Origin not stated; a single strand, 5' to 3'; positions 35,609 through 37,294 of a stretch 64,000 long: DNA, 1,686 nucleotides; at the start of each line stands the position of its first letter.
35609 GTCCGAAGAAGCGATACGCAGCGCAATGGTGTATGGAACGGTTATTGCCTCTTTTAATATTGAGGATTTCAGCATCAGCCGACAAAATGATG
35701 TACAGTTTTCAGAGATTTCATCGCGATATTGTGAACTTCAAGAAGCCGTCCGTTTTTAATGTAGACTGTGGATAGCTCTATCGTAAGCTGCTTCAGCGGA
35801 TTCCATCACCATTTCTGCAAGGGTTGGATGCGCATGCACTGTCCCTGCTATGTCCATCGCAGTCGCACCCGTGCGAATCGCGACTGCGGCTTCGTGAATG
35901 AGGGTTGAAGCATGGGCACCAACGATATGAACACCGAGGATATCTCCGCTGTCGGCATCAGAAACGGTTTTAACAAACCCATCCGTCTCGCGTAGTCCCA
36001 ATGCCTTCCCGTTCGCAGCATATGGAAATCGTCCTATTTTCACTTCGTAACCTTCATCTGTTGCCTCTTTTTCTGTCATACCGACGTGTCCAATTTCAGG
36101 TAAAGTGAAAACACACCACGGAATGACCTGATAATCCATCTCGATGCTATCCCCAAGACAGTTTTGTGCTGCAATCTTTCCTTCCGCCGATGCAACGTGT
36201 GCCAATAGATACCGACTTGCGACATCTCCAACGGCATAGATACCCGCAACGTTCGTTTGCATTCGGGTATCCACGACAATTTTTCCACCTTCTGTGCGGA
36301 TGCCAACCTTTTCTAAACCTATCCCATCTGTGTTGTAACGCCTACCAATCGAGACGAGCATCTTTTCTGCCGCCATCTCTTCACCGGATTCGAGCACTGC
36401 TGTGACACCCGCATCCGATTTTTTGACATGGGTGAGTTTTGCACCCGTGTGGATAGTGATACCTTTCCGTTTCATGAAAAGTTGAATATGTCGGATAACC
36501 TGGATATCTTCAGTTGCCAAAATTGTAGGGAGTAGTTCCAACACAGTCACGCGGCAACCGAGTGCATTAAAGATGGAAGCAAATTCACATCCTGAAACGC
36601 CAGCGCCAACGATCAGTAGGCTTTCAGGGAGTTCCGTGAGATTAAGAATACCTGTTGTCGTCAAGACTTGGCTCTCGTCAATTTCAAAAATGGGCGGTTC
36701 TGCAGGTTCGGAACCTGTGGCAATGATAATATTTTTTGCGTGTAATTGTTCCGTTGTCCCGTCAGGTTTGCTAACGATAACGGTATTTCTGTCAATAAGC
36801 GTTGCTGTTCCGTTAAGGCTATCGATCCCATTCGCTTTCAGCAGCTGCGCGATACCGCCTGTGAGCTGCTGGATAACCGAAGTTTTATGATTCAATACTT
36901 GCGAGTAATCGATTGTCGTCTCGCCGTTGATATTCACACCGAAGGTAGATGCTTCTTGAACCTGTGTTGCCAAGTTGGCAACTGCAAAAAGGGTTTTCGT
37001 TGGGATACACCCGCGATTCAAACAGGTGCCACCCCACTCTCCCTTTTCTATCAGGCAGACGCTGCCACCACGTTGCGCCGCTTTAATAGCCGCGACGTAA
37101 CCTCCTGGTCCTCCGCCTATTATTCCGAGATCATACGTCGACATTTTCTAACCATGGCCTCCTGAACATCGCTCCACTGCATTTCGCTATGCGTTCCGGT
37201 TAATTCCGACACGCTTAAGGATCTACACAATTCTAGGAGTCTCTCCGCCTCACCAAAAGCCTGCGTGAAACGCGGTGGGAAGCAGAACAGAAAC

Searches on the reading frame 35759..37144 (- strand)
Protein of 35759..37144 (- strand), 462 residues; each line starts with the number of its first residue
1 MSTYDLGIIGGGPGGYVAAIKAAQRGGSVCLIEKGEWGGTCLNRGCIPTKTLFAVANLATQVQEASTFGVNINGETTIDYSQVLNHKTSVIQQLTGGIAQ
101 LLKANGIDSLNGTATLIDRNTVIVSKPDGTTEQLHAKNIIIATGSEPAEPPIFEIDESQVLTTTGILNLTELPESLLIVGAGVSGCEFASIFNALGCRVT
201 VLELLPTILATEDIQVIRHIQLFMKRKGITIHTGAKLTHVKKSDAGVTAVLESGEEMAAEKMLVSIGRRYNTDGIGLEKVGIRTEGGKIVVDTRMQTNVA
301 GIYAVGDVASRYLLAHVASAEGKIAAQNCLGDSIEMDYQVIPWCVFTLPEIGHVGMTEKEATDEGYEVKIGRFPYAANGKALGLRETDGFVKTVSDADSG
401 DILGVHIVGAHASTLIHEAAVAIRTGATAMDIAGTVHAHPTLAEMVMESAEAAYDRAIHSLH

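Call 69: search_protein_families(library=pfam, proteins=[window:35759-37144:-], max_evalue=0.00001)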
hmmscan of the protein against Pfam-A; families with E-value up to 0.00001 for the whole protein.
window:35759-37144:- (462 aa): 10 families
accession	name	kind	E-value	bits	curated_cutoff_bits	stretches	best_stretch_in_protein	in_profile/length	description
PF07992.20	Pyr_redox_2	-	1.4e-68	231.9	26.1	1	5-322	2-291/291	Pyridine nucleotide-disulphide oxidoreductase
PF02852.28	Pyr_redox_dim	-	3.8e-38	130.5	25.3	1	341-449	1-109/110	Pyridine nucleotide-disulphide oxidoreductase, dimerisation domain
PF00070.33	Pyr_redox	-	2.5e-20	73.2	22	1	176-250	2-77/82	Pyridine nucleotide-disulphide oxidoreductase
PF13738.12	Pyr_redox_3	-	3.1e-15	56.7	30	1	130-306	119-305/305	Pyridine nucleotide-disulphide oxidoreductase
PF01134.28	GIDA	-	1.9e-09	37.5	22.1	1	7-145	3-150/391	Glucose inhibited division protein A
PF13450.12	NAD_binding_8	-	5.2e-08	33.5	21.9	0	8-39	1-33/68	NAD(P)-binding Rossmann-like domain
PF03486.20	HI0933_like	-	6.9e-08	32.7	50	0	6-36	3-33/244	HI0933-like protein Rossmann domain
PF12831.13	FAD_oxidored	-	2.1e-07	31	27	1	5-50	1-46/416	FAD dependent oxidoreductase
PF01266.30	DAO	-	8.3e-07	29.3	27.9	0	5-40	1-38/353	FAD dependent oxidoreductase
PF13434.12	Lys_Orn_oxgnase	-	1.6e-06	27.9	21.3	1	121-188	133-203/339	L-lysine 6-monooxygenase/L-ornithine 5-monooxygenase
